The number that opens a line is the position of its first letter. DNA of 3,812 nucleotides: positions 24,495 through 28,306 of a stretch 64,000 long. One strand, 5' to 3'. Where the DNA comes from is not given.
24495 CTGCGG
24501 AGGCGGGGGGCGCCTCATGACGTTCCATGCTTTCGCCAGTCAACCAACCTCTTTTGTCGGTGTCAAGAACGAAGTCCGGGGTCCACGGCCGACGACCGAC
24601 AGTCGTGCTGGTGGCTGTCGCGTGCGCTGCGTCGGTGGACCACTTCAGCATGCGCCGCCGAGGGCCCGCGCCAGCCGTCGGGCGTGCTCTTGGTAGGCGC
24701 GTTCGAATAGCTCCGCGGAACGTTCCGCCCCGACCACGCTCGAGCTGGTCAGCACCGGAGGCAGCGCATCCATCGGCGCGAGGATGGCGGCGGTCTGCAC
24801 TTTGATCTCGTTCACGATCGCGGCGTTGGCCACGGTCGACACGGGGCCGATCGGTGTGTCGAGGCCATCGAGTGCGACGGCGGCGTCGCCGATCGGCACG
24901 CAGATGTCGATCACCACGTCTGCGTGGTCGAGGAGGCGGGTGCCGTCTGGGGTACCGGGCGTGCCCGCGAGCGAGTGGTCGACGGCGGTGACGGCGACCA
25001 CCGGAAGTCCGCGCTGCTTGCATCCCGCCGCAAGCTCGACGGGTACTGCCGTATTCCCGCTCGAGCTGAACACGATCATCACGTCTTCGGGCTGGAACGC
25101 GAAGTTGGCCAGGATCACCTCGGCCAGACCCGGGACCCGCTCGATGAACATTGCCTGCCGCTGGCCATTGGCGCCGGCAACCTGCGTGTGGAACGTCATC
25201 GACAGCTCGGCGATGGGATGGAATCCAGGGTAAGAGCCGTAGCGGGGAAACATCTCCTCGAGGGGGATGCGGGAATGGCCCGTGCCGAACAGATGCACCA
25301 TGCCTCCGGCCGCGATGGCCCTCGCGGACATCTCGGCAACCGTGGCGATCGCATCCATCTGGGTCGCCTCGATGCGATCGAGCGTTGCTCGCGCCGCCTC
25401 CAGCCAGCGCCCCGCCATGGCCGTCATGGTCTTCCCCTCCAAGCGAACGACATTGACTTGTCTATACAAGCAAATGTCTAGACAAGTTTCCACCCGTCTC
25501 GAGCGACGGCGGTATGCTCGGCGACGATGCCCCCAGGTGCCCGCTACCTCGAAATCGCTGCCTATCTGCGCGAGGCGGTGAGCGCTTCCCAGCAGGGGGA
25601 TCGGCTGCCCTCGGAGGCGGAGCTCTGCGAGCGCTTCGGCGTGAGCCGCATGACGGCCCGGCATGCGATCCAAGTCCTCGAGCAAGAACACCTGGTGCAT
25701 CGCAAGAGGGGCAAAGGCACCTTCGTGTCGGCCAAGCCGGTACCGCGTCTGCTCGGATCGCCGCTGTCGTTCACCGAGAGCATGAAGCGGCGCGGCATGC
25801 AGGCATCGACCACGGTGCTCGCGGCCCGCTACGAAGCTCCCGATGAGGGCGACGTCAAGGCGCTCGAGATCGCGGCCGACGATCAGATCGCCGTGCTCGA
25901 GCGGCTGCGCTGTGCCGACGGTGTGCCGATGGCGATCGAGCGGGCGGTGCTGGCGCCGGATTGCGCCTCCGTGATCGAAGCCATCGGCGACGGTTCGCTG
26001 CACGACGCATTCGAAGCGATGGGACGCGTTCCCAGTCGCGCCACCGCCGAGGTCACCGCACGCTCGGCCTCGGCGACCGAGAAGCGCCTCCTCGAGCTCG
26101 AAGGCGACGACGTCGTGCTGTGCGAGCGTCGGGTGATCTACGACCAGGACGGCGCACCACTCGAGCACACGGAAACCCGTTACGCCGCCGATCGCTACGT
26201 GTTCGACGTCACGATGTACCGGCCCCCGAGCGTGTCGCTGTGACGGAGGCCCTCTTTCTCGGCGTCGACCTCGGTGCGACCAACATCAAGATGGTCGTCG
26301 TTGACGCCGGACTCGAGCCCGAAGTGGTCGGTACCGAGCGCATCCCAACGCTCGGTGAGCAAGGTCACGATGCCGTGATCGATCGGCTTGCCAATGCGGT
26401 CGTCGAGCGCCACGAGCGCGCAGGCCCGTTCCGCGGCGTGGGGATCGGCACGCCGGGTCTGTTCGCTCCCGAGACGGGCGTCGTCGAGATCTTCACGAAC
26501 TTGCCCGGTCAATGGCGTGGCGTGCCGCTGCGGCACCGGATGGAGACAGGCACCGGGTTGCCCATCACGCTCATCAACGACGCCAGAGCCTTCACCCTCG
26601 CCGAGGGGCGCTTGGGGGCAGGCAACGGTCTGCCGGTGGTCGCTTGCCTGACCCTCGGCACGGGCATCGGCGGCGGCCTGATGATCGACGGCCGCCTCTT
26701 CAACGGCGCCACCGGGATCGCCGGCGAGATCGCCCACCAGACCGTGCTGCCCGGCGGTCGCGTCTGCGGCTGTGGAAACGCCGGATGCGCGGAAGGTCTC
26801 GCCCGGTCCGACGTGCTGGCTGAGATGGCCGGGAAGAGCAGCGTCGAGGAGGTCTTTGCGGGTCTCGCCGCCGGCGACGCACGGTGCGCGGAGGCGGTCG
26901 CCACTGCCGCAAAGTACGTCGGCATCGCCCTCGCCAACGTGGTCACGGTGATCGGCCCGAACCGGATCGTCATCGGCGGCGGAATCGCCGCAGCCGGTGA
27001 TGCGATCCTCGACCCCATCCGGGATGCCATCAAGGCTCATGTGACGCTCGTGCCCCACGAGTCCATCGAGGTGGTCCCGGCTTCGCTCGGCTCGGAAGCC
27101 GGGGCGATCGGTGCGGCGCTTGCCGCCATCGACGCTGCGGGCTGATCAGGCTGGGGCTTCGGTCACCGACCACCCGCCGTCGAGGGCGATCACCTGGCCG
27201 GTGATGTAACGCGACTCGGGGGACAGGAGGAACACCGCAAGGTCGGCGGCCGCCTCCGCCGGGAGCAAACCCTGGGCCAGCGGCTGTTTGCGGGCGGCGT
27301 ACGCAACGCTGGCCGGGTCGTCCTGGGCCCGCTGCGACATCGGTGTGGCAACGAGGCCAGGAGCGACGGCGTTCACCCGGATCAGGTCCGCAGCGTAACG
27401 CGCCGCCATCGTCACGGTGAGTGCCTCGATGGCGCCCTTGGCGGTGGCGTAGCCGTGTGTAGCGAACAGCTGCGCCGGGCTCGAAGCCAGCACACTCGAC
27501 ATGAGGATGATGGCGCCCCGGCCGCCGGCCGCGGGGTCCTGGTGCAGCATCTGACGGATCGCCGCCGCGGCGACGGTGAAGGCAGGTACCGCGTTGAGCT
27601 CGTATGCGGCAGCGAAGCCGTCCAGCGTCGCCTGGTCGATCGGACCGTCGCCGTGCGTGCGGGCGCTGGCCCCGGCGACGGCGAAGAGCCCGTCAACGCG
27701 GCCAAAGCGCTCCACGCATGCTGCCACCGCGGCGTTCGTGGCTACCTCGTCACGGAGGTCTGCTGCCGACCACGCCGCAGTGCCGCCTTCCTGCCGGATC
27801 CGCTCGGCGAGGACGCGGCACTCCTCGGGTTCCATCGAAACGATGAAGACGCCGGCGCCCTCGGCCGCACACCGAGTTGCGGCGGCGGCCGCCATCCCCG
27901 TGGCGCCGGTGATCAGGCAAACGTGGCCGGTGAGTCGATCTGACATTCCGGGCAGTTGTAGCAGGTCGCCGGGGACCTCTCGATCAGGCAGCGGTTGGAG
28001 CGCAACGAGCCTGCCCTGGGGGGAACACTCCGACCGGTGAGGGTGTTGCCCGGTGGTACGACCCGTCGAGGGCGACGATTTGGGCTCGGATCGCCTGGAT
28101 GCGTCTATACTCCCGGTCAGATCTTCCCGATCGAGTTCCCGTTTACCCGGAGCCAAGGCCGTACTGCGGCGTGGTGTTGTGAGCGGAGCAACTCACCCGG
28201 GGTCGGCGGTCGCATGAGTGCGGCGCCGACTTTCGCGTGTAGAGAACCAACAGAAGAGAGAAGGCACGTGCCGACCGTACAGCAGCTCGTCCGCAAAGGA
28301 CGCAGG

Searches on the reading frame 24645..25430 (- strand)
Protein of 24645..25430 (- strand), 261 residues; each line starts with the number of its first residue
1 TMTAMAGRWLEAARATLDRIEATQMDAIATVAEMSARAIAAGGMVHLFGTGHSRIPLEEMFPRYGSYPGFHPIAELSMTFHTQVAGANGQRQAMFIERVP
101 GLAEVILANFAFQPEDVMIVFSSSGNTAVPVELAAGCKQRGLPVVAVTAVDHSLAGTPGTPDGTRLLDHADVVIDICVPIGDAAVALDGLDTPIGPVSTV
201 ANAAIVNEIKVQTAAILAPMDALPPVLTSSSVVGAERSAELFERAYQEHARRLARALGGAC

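Call 9: search_protein_families(library=pfam, proteins=[window:24645-25430:-], max_evalue=0.01)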
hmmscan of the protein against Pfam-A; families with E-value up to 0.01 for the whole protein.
window:24645-25430:- (261 aa): 3 families
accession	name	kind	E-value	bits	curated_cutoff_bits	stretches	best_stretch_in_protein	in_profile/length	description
PF13580.11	SIS_2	-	1.7e-41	141.9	27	1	9-148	2-137/138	SIS domain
PF01380.27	SIS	-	0.00012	22.4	25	1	113-153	52-92/131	SIS domain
PF10740.15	DUF2529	-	0.00023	21.2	22.3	0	97-180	61-135/169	Domain of unknown function (DUF2529)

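Call 19: search_protein_families(library=ncbifam, proteins=[window:24645-25430:-], max_evalue=0.00001)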
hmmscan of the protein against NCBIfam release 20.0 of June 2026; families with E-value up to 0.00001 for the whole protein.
window:24645-25430:- (261 aa): 1 family
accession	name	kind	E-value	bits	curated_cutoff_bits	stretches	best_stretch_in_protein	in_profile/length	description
NF002805.0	PRK02947.1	subfamily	3.4e-80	268.7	135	1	4-253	2-246/247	sugar isomerase domain-containing protein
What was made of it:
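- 24645..25430 (-): SIS_2 phosphosugar enzyme of the UPF0309/NagS family. NF002805 scores 268.7 against a cut-off of 135 (call 19).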

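Call 29: search_solved_structures(query=window:24645-25430:-, max_evalue=0.00001)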
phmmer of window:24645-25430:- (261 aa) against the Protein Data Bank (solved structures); distinct sequences matched with E-value up to 0.00001: 2.
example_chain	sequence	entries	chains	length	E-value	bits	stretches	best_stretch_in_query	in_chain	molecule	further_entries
9eol_A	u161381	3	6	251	1.1e-30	110.2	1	6-244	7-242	UPF0309 protein SCO4393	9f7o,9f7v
3cvj_A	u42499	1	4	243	1.7e-26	96.4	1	15-237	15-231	Putative phosphoheptose isomerase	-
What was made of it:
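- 24645..25430 (-): PDB 9eol, NagS of S. coelicolor, E 1e-30 (call 29).
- On NagS GlcNAc-6P dehydratase: phmmer E 1e-30, 110 bits to 9eol (call 29).
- Closest known: NagS. Same: A SIS_2/UPF0309-family phosphosugar enzyme (call 29; NF002805 passed, call 19).
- Closest known: NagS. Different: The match to NagS is distant (phmmer E 1e-30, call 29), whereas true NagS proteins share at least 58.7% identity and sit next to dmdR1.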

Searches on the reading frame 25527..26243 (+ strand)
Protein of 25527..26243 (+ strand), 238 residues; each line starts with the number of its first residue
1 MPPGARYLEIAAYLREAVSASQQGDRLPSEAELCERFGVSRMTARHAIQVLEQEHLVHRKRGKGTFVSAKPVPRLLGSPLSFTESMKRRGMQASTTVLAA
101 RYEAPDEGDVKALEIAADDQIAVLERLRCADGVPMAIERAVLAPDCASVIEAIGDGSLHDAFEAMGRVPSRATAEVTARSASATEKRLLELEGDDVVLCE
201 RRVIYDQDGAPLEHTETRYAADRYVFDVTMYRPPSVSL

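Call 9: search_protein_families(library=pfam, proteins=[window:25527-26243:+], max_evalue=0.01)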
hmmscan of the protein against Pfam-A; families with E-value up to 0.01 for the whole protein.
window:25527-26243:+ (238 aa): 7 families
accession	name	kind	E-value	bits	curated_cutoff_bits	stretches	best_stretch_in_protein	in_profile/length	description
PF07702.18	UTRA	-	2e-30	105.9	23.8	1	89-224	2-140/141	UTRA domain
PF00392.27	GntR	-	9.6e-18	64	27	1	7-67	2-64/64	Bacterial regulatory proteins, gntR family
PF08220.18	HTH_DeoR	-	4.6e-05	23.5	21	1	32-63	19-50/57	DeoR-like helix-turn-helix domain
PF14502.12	HTH_41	-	0.00011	22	25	1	23-66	2-47/48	Helix-turn-helix domain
PF08279.18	HTH_11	-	0.0014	18.9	25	1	31-64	19-53/55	HTH domain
PF13412.12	HTH_24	-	0.0015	18.5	21.9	0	31-57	21-47/48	Winged helix-turn-helix DNA-binding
PF25213.1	HVO_A0261_N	-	0.0019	18.5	35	1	29-62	26-59/86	HVO_A0261 N-terminal domain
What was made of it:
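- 25527..26243 (+): GntR/HutC-family regulator with UTRA domain, closest to NagR(YvoA) and DasR. Pfam (call 9).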

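Call 19: search_protein_families(library=ncbifam, proteins=[window:25527-26243:+], max_evalue=0.00001)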
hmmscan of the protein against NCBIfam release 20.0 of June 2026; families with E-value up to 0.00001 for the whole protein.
window:25527-26243:+ (238 aa): 19 families
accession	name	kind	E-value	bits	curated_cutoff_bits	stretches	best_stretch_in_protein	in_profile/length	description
NF041547.1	GntR_LSA1692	equivalog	4.1e-34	118.2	275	1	7-232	3-232/233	GntR family transcriptional regulator, LSA1692 subfamily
TIGR02325.1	C_P_lyase_phnF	equivalog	4.4e-33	114.8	156.8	1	5-227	8-235/238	phosphonate metabolism transcriptional regulator PhnF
TIGR02404.1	trehalos_R_Bsub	equivalog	3.2e-29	102.2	211.95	1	20-226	17-227/233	trehalose operon repressor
TIGR02018.2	his_ut_repres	equivalog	8e-28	97.3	220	1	10-226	4-222/226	histidine utilization transcriptional repressor HutC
NF052441.1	TransRegRv0792c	equivalog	5.2e-26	91.4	400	1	22-232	35-248/260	Rv0792c family HTH-type transcriptional regulator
NF007486.0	PRK10079.1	equivalog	4.4e-22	79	363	1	5-205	12-215/241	phosphonate metabolism transcriptional regulator PhnF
TIGR03337.1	phnR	equivalog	3.1e-21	76.1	296.75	1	6-209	2-209/231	phosphonate utilization transcriptional regulator PhnR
NF008491.0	PRK11402.1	subfamily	5.6e-21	75.1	269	1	22-228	30-238/243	GntR family transcriptional regulator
NF007292.0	PRK09764.1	equivalog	1e-17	64.1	281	1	6-228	6-232/240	GntR family transcriptional regulator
NF011575.0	PRK14999.1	equivalog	3.9e-12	46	424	1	22-224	31-233/241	histidine utilization repressor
NF007001.0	PRK09464.1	equivalog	9.6e-11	41.8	330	1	22-70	29-77/254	pyruvate dehydrogenase complex transcriptional repressor PdhR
NF007741.0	PRK10421.1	equivalog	3.5e-10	39.7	311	1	15-70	17-74/262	transcriptional regulator LldR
NF052282.1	PLP_TF_PdxR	equivalog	5.2e-10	38.9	320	1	7-73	3-71/448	MocR-like pyridoxine biosynthesis transcription factor PdxR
NF052290.2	MocR_like_YczR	exception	1.4e-07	30.6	487.4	1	6-72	20-88/458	MocR-like transcription factor YczR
NF047563.1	modulin_PmtR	equivalog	1.9e-07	31.2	200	1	22-70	31-79/125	PSM export ABC transporter transcriptional regulator PmtR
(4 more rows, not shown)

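Call 55: search_solved_structures(query=window:25527-26243:+, max_evalue=1e-10)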
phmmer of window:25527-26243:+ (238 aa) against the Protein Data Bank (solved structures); distinct sequences matched with E-value up to 1e-10: 9.
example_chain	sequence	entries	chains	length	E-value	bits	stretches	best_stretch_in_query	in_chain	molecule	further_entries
2wv0_A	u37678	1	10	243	4e-29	104.9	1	9-227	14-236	HTH-TYPE TRANSCRIPTIONAL REPRESSOR YVOA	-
4u0v_A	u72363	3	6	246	4.2e-29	104.8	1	9-227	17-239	HTH-type transcriptional repressor YvoA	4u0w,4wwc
9i0v_A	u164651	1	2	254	1.3e-21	80.3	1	6-233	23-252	HTH-type transcriptional repressor DasR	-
4zs8_A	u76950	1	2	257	1.4e-21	80.2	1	6-233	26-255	HTH-type transcriptional repressor DasR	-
2ra5_A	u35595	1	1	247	3.4e-17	65.9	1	6-230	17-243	Putative transcriptional regulator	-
3f8m_A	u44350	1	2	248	1.1e-15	61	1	10-233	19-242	GntR-family protein transcriptional regulator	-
2p19_A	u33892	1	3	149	4.6e-12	49.1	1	87-230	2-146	Transcriptional regulator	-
4zsi_A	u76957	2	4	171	7.2e-11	45.2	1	80-233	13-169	HTH-type transcriptional repressor DasR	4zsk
4zsb_A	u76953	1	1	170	7.3e-11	45.2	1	80-233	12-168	HTH-type transcriptional repressor DasR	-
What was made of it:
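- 25527..26243 (+): PDB 2wv0/4u0v, E 4e-29; DasR, E 1e-21 (call 55).
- The regulator is closest to NagR and DasR (call 55).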

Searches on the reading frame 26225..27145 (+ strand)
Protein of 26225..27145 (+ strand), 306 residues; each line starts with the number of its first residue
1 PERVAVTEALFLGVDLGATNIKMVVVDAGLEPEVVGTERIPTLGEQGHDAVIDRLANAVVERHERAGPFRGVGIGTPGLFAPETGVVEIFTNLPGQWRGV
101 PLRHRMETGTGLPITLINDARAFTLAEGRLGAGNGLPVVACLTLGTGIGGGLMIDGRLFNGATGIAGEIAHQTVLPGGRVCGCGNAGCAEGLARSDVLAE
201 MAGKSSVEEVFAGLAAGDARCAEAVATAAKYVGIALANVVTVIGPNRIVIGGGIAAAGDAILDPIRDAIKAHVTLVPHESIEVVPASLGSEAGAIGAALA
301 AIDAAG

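Call 9: search_protein_families(library=pfam, proteins=[window:26225-27145:+], max_evalue=0.01)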
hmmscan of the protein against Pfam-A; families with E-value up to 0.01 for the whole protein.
window:26225-27145:+ (306 aa): 1 family
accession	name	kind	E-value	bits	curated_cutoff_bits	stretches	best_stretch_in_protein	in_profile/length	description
PF00480.26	ROK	-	3.8e-54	184.6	22.9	1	12-302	2-292/294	ROK family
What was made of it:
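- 26240..27145 (+): ROK sugar kinase, 4-nt overlap with the GntR gene. ROK (call 9).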

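Call 19: search_protein_families(library=ncbifam, proteins=[window:26225-27145:+], max_evalue=0.00001)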
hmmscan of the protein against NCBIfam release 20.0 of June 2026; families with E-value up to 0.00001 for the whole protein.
window:26225-27145:+ (306 aa): 12 families
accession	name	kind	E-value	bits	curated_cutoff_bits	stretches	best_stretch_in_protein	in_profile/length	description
TIGR00744.1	ROK_glcA_fam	subfamily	1.7e-49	168.8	260.35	1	12-299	1-306/318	ROK family glucokinase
NF007251.0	PRK09698.1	equivalog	4.6e-34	118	253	1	8-302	5-297/304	allose kinase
NF009835.0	PRK13310.1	equivalog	9.6e-33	113.8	380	1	11-301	2-300/303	N-acetylglucosamine kinase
NF003461.0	PRK05082.1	subfamily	2.1e-32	112.7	283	1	12-301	4-286/291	N-acetylmannosamine kinase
NF047821.1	NactlManKinNanK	equivalog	1e-29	104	450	1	12-301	4-286/288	N-acetylmannosamine kinase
NF049930.1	TransRegMlc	equivalog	1.4e-28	100.3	530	1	11-299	87-388/405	sugar metabolism global transcriptional regulator Mlc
NF047937.1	TransRegNagC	equivalog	2.1e-27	96.4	650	1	12-297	82-379/399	DNA-binding transcriptional regulator NagC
NF007108.0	PRK09557.1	equivalog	8.7e-27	94.2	443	1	12-298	4-297/303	fructokinase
NF042998.1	bglucokin_BglK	equivalog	4.9e-25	88.4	550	1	14-298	6-282/291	beta-glucoside kinase BglK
NF045942.1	PolPhglucPhase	equivalog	1.3e-20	74.1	250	1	12-160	3-147/242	polyphosphate--glucose phosphotransferase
NF045551.1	GK_Pyrobac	equivalog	4.3e-19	68.9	500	1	11-302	2-281/294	ATP-dependent glucokinase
NF009836.0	PRK13311.1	equivalog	8.6e-16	57.9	551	1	11-245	2-246/256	N-acetyl-D-glucosamine kinase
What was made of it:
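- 26240..27145 (+): Below all equivalog cut-offs (call 19).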

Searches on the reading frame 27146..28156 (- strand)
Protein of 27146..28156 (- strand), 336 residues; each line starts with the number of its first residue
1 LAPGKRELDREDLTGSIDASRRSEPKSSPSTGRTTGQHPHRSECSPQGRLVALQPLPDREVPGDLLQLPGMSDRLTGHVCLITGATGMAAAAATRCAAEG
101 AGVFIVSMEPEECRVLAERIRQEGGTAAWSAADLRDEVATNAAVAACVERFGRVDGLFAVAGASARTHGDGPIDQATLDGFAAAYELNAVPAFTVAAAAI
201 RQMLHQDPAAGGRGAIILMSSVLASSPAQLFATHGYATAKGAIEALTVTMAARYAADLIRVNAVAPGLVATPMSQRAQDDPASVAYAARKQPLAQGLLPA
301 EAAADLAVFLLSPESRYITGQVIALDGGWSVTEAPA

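Call 9: search_protein_families(library=pfam, proteins=[window:27146-28156:-], max_evalue=0.01)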
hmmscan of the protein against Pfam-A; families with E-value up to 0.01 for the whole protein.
window:27146-28156:- (336 aa): 2 families
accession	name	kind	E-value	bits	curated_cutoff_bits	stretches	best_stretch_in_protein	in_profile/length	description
PF13561.12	adh_short_C2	-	8.8e-46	156.8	27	1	86-330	6-236/236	Enoyl-(Acyl carrier protein) reductase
PF00106.31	adh_short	-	2.2e-36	125.6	26.6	1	79-280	2-193/195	short chain dehydrogenase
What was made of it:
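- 27146..27946 (-): SDR2: second SDR, partner of FAD/SIS/MetE in other lineages. adh_short_C2 (call 9).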

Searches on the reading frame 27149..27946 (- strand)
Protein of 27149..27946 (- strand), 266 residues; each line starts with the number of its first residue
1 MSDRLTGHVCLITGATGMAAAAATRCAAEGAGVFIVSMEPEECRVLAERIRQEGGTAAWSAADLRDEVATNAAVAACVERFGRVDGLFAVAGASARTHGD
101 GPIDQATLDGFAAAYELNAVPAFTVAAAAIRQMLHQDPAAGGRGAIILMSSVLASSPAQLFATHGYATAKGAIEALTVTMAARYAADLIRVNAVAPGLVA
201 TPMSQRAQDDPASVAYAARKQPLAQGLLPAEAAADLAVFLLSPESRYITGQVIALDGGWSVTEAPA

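Call 74: search_protein_families(library=ncbifam, proteins=[window:27149-27946:-], max_evalue=1e-10)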
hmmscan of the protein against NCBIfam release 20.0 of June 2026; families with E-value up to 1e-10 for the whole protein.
seq(266 aa): 169 families (the best 25 are shown)
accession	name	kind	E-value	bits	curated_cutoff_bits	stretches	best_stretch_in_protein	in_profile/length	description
NF005559.1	PRK07231.1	subfamily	7e-44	150.2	215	1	4-260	1-248/249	glucose 1-dehydrogenase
NF005681.0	PRK07478.1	subfamily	9.8e-39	133.3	267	1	4-263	3-253/254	SDR family oxidoreductase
NF004791.0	PRK06138.1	equivalog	2.3e-38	131.9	312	1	4-261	2-251/252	SDR family oxidoreductase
NF009466.0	PRK12826.1-2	subfamily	4e-38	131.3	222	1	9-260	5-245/248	3-oxoacyl-ACP reductase FabG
NF052558.1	MBtsdlDhBudC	equivalog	4.6e-37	127.9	270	1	6-262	2-244/250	meso-2,3-butanediol dehydrogenase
NF006384.0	PRK08628.1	equivalog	2.2e-35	122.2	307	1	4-259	4-250/258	SDR family oxidoreductase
NF004203.0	PRK05653.2-4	subfamily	5.2e-35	121.1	313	1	4-260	3-257/260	3-oxoacyl-ACP reductase FabG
NF004818.0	PRK06172.1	equivalog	9e-35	120.2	336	1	1-259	1-250/253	SDR family oxidoreductase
NF006070.0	PRK08213.1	subfamily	1e-34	120.3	279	1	4-261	9-258/259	gluconate 5-dehydrogenase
NF006493.1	PRK08936.1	subfamily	2.3e-34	118.8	420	1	3-260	3-251/261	glucose-1-dehydrogenase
NF004847.0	PRK06198.1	subfamily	2.7e-34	118.6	240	1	2-256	2-252/269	oxidoreductase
NF049979.1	AlphHSDSHdhA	equivalog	1.5e-33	116.3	350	1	5-262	1-249/258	7alpha-hydroxysteroid dehydrogenase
NF052481.1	FucosDh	equivalog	1.7e-33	116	300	1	4-259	4-250/257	L-fucose dehydrogenase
TIGR03971.1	SDR_subfam_1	subfamily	2.7e-33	115.4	300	1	5-260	1-269/271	mycofactocin-coupled SDR family oxidoreductase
TIGR01830.1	3oxo_ACP_reduc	equivalog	9.6e-33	113.8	297.75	1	10-258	1-237/239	3-oxoacyl-[acyl-carrier-protein] reductase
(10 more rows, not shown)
